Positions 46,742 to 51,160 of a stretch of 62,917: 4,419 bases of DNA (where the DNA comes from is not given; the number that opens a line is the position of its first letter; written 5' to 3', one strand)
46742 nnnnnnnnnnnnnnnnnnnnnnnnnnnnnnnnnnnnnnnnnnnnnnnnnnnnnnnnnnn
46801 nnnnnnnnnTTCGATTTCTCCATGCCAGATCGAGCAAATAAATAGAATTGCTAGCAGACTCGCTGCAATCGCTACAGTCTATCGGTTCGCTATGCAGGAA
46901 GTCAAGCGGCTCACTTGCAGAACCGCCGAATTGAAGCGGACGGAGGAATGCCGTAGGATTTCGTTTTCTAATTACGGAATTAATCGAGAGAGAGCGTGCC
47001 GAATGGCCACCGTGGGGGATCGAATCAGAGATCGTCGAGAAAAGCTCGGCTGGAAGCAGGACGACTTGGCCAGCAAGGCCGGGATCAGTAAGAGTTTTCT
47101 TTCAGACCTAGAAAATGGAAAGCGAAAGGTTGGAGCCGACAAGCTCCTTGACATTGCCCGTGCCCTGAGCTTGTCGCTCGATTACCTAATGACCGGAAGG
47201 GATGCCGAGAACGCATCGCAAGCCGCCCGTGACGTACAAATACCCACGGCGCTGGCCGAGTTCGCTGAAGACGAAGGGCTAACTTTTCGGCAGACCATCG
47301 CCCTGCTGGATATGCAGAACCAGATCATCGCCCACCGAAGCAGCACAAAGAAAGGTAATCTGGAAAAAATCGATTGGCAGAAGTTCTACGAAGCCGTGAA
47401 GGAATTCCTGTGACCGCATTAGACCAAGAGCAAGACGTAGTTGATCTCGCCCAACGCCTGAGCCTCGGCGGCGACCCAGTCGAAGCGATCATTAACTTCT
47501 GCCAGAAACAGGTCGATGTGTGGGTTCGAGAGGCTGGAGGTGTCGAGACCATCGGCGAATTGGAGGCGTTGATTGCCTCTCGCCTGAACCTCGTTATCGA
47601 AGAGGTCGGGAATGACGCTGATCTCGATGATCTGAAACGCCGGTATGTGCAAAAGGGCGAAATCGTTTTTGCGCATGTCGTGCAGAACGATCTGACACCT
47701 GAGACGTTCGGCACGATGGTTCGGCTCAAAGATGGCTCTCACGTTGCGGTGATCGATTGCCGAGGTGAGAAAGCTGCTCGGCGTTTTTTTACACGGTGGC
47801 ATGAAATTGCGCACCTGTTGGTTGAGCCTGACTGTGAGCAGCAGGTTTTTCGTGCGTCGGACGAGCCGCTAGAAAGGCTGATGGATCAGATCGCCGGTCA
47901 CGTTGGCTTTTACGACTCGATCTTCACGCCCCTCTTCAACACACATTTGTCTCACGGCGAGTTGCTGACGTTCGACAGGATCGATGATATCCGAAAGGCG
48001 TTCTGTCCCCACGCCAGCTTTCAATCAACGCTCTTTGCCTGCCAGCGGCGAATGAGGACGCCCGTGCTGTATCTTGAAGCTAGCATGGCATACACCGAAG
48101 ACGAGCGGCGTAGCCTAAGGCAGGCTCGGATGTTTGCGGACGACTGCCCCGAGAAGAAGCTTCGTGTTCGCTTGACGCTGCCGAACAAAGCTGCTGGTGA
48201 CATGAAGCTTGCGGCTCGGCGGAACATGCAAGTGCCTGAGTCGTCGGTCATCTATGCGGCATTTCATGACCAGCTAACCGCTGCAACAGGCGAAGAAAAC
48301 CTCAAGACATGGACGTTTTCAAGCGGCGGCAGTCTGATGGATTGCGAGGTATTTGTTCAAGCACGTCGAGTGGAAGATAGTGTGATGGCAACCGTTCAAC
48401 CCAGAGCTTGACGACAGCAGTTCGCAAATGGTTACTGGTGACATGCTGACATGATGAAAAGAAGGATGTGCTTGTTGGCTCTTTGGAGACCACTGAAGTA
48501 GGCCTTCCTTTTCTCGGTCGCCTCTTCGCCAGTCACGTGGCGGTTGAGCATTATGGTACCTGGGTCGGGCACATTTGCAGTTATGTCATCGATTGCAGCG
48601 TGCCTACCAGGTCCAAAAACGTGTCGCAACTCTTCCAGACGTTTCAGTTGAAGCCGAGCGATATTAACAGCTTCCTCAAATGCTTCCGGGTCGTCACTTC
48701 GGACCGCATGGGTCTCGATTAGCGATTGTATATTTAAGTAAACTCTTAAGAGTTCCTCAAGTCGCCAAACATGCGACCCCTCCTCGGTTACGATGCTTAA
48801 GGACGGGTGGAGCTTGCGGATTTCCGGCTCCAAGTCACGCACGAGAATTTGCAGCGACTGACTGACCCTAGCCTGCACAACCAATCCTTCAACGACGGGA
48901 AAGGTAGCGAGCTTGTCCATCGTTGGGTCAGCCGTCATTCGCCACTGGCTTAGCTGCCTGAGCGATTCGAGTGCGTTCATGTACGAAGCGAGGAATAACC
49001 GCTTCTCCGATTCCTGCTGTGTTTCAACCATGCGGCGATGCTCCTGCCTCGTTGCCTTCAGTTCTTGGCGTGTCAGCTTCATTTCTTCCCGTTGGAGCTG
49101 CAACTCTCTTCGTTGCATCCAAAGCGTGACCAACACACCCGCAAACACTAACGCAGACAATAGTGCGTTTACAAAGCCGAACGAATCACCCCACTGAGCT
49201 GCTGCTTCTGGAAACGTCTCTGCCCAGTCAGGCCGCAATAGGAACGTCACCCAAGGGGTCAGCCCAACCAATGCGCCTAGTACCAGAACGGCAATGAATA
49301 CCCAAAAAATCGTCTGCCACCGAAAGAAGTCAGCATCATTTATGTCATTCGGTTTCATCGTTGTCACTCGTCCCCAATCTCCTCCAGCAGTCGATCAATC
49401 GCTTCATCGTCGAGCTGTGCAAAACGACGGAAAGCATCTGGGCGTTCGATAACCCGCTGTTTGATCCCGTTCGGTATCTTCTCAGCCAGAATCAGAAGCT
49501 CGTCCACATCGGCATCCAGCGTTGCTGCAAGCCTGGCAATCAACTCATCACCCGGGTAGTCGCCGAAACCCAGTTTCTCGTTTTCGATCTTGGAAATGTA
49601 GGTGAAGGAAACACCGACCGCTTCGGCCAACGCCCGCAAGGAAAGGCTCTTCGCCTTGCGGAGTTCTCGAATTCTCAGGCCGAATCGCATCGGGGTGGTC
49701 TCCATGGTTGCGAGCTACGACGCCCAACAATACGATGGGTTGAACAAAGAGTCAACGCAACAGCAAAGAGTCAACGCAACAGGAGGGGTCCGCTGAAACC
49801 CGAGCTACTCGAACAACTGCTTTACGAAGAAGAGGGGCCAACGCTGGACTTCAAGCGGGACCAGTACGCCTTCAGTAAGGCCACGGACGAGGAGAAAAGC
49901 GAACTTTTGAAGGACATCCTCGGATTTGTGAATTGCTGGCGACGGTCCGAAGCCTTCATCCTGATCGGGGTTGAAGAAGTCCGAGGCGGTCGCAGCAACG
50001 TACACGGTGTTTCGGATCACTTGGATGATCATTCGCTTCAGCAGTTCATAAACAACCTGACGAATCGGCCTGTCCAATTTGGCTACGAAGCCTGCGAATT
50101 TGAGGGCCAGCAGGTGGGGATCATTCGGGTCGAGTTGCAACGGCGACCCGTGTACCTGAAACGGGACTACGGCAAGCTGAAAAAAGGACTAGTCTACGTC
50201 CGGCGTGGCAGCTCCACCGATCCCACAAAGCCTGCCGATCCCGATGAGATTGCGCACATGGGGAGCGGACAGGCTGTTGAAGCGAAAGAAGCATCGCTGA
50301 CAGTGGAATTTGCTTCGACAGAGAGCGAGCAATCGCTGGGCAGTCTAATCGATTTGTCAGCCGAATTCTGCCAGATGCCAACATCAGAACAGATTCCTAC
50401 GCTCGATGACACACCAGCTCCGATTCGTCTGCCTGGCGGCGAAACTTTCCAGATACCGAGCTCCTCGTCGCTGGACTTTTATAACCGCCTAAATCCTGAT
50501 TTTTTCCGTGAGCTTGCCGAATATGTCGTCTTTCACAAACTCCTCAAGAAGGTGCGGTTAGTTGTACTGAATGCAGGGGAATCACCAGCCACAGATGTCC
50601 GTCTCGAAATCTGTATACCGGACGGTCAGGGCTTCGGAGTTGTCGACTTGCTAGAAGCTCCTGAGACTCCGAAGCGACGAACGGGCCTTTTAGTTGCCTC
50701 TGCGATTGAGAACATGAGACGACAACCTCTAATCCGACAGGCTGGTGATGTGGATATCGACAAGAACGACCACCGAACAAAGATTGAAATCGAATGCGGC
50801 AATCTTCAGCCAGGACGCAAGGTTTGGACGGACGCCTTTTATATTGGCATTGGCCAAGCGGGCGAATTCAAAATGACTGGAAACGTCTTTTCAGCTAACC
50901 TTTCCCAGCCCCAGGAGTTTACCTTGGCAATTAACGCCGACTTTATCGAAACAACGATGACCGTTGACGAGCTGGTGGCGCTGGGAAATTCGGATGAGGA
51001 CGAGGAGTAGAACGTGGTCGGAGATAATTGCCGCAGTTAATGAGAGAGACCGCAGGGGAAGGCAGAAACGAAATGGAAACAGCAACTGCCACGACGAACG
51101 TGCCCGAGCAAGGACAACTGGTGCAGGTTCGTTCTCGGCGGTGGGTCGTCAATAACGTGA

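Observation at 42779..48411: Pycsar/CBASS-like cyclic-nucleotide defence module with an unusual gene set, plus divergent CapH/CapP-like regulators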

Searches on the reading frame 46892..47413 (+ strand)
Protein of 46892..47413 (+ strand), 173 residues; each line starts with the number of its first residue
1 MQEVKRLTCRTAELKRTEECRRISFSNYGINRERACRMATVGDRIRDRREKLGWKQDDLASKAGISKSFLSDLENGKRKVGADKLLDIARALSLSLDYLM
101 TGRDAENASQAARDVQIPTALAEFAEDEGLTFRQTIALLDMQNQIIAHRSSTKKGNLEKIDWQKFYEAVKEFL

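Call 3: search_protein_families(library=pfam, proteins=[window:46892-47413:+], max_evalue=0.01)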
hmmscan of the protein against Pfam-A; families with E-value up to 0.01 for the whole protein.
window:46892-47413:+ (173 aa): 7 families
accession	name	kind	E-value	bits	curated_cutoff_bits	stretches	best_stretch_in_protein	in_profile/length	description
PF01381.28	HTH_3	-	5.1e-16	58.9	23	1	45-99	1-55/55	Helix-turn-helix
PF12844.13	HTH_19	-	2.8e-14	53.2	30.2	1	42-103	1-62/64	Helix-turn-helix domain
PF13560.12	HTH_31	-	1.8e-12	47.8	27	1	42-95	3-57/64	Helix-turn-helix domain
PF07022.19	Phage_CI_repr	-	2e-07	31.7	22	1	50-104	8-62/65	Bacteriophage CI repressor helix-turn-helix domain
PF13443.12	HTH_26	-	5.7e-07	30.1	22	1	45-97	2-55/63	Cro/C1-type HTH DNA-binding domain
PF13744.12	HTH_37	-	2.3e-06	27.8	27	1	42-94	20-73/80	Helix-turn-helix domain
PF13413.12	HTH_25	-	0.00014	22.1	24.6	1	45-77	2-34/62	Helix-turn-helix domain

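Call 4: search_protein_families(library=padloc, proteins=[window:46892-47413:+], max_evalue=0.01)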
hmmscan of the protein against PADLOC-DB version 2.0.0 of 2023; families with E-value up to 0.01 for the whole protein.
window:46892-47413:+ (173 aa): 19 families
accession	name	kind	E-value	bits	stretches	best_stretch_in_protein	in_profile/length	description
PDLC04142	capH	-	1e-14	53.4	1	40-116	6-81/103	capH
PDLC02926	HTH_VI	-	7.6e-14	49.7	1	42-114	3-75/92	-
PDLC03953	RmrA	-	1.1e-09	36.1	1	38-99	3-64/373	-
PDLC03665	Control_protein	-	8e-09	33.7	1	42-100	10-69/77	control protein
PDLC04775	PDC-M69A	-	2.5e-08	32.4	1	39-106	6-73/113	-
PDLC03952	RmrA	-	2.3e-07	28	1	36-111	18-93/395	-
PDLC03947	RmrA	-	1.5e-06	25.4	1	38-108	9-79/383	-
PDLC03949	RmrA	-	4.8e-06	23.7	1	43-105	5-67/363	-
PDLC03664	Control_protein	-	7.8e-06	24.3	1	39-94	12-67/74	control protein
PDLC03954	RmrA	-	4.2e-05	20.6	1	42-111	12-81/380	-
PDLC03944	RmrA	-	0.00014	19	1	41-102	7-68/384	-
PDLC03536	REase_II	-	0.00039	18.1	1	45-99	15-69/237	Type II restriction enzyme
PDLC03951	RmrA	-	0.0019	15.2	1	42-104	10-72/400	-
PDLC03671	Control_protein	-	0.002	16.3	1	44-105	18-79/84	control protein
PDLC03948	RmrA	-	0.0025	14.8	1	41-103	9-71/397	-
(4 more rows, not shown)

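Call 49: search_protein_families(library=ncbifam, proteins=[window:46892-47413:+], max_evalue=0.1)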
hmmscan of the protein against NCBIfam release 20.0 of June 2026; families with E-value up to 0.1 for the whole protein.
window:46892-47413:+ (173 aa): 20 families
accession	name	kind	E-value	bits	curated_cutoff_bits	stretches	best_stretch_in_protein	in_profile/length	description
TIGR03070.1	couple_hipB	subfamily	8.7e-17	60.8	71.65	1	41-96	3-58/58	type II toxin-antitoxin system Y4mF family antitoxin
NF041951.1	phage_RstR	subfamily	1.3e-11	44.7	80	1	41-137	3-97/108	RstR family transcriptional repressor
NF006015.0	PRK08154.1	subfamily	7e-11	41.8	204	1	31-108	21-98/314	anaerobic benzoate catabolism transcriptional regulator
NF047948.1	male_kill_WMK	equivalog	8.5e-10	38.6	300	1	24-107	146-229/300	WO male-killing family protein Wmk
NF007257.0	PRK09706.1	subfamily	4.2e-09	36.3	101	1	39-123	4-87/135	transcriptional repressor DicA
NF048000.1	ECH1013_TF_S24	equivalog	6e-08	32.8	300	1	41-121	3-83/204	ECH_1013 family putative transcriptional regulator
NF010465.0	PRK13890.1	equivalog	9.9e-08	32.1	96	1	54-110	19-75/121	conjugal transfer protein TrbA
TIGR00270.2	TIGR00270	equivalog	1.1e-06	28.5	110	1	42-96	77-131/159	multiprotein bridging factor aMBF1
NF007271.0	PRK09726.1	equivalog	4.4e-06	26.6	79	1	49-113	21-81/88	type II toxin-antitoxin system antitoxin HipB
NF046032.1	TransRegSlrRBacil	equivalog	9.3e-05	22.6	250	1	41-102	2-64/149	HTH-type transcriptional regulator SlrR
NF041677.1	trans_regClgR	equivalog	0.00012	22.2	170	1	40-111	8-79/113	transcriptional regulator ClgR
NF038310.1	lysogeny_AimR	equivalog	0.00053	19.1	70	1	46-93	2-49/365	AimR family lysis-lysogeny pheromone receptor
TIGR03830.1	CxxCG_CxxCG_HTH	subfamily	0.00081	19.2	61.8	1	33-88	58-115/127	type II TA system antitoxin MqsA family protein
TIGR02607.1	antidote_HigA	equivalog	0.00093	19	47.7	1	39-101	5-68/81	HigA family addiction module antitoxin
NF038139.1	Reg_Aceta_RamB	equivalog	0.0012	17.5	700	1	41-102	3-64/465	acetate metabolism transcriptional regulator RamB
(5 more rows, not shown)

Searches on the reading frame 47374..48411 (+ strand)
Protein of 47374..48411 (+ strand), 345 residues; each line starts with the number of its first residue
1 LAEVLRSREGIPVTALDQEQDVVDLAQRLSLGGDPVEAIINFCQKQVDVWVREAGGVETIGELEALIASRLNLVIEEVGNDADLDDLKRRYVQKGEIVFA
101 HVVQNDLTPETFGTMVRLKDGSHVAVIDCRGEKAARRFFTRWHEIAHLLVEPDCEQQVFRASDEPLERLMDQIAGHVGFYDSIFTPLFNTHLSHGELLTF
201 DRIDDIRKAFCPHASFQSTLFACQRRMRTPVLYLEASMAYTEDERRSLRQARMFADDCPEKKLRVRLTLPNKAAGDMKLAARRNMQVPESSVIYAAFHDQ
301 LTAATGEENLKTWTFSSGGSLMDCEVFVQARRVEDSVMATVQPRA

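Call 3: search_protein_families(library=pfam, proteins=[window:47374-48411:+], max_evalue=0.01)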
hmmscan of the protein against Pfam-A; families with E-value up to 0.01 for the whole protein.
window:47374-48411:+ (345 aa): 0 families

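Call 4: search_protein_families(library=padloc, proteins=[window:47374-48411:+], max_evalue=0.01)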
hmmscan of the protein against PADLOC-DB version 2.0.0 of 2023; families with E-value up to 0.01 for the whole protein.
window:47374-48411:+ (345 aa): 2 families
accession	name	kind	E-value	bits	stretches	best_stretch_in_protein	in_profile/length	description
PDLC04141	capP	-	3.3e-05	21.5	1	83-163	23-88/242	capP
PDLC02204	MzaB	-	0.0053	13.2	1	248-313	294-357/500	-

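Call 49: search_protein_families(library=ncbifam, proteins=[window:47374-48411:+], max_evalue=0.1)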
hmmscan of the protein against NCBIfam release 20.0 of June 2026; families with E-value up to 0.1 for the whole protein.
window:47374-48411:+ (345 aa): 1 family
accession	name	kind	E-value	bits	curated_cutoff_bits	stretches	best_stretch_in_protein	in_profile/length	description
TIGR03605.1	antibiot_sagB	domain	0.088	12.3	78.4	0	303-335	19-52/173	SagB family peptide dehydrogenase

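Call 65: search_solved_structures(query=window:47374-48411:+, max_evalue=10, show_alignments=1)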
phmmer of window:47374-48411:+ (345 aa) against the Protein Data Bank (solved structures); distinct sequences matched with E-value up to 10: 0.

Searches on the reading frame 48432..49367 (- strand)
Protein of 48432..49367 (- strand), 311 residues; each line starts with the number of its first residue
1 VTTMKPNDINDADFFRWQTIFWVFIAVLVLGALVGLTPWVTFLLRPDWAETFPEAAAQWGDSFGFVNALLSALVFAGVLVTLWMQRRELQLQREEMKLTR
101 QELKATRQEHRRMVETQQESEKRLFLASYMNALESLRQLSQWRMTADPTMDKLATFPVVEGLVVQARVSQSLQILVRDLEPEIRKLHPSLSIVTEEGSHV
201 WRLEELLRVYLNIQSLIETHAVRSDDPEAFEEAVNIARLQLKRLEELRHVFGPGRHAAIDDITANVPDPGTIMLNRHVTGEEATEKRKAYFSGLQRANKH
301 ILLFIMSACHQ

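Call 3: search_protein_families(library=pfam, proteins=[window:48432-49367:-], max_evalue=0.01)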
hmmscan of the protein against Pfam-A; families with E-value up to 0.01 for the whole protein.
window:48432-49367:- (311 aa): 2 families
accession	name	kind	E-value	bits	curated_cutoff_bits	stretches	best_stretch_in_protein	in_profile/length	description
PF19560.4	DUF6082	-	3.8e-05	23.8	26.7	1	58-113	3-49/163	Family of unknown function (DUF6082)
PF23494.1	bPH_10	-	0.0016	18.3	27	1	17-115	9-103/151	YqeB-like bacterial PH domain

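Call 4: search_protein_families(library=padloc, proteins=[window:48432-49367:-], max_evalue=0.01)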
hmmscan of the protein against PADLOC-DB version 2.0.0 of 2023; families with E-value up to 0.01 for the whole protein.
window:48432-49367:- (311 aa): 0 families

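Call 49: search_protein_families(library=ncbifam, proteins=[window:48432-49367:-], max_evalue=0.1)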
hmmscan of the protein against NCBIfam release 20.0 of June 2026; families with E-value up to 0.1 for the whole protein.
window:48432-49367:- (311 aa): 0 families

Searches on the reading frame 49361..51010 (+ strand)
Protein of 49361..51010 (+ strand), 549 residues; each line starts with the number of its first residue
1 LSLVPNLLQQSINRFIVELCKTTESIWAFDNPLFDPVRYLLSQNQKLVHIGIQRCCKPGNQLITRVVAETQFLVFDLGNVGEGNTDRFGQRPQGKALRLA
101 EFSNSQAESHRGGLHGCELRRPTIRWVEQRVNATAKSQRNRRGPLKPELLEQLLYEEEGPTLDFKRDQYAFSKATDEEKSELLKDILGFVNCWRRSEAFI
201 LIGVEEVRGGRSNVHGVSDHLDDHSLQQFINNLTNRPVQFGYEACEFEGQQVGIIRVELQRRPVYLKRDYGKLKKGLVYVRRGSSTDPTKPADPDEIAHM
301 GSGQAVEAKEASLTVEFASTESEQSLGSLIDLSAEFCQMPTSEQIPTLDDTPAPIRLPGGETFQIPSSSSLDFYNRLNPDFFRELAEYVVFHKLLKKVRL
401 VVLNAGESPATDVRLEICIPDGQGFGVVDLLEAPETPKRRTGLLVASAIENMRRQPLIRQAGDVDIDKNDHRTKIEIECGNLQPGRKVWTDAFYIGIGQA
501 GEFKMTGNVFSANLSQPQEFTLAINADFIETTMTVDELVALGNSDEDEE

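Call 49: search_protein_families(library=ncbifam, proteins=[window:49361-51010:+], max_evalue=0.1)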
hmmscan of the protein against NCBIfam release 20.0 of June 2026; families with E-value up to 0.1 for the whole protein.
window:49361-51010:+ (549 aa): 0 families

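Call 53: search_protein_families(library=pfam, proteins=[window:49361-51010:+], max_evalue=0.001)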
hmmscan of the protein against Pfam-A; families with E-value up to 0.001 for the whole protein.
window:49361-51010:+ (549 aa): 1 family
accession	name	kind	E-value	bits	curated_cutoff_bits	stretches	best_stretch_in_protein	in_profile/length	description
PF04326.19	SLFN_AlbA_2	-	4.3e-12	47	25.3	1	158-288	1-116/118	Schlafen, AlbA_2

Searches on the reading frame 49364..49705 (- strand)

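Call 53: search_protein_families(library=pfam, proteins=[window:49364-49705:-], max_evalue=0.001)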
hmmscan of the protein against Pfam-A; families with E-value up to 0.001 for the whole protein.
window:49364-49705:- (113 aa): 5 families
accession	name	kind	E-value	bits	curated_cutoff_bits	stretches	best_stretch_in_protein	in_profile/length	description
PF13560.12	HTH_31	-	2.2e-11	44.3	27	1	7-70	1-61/64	Helix-turn-helix domain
PF01381.28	HTH_3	-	1e-10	41.9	23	1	12-70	1-55/55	Helix-turn-helix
PF12844.13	HTH_19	-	1.2e-07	32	30.2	1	11-47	3-39/64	Helix-turn-helix domain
PF13443.12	HTH_26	-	8e-05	23.3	22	1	11-73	1-60/63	Cro/C1-type HTH DNA-binding domain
PF13413.12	HTH_25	-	0.00024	21.3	24.6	1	12-47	2-37/62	Helix-turn-helix domain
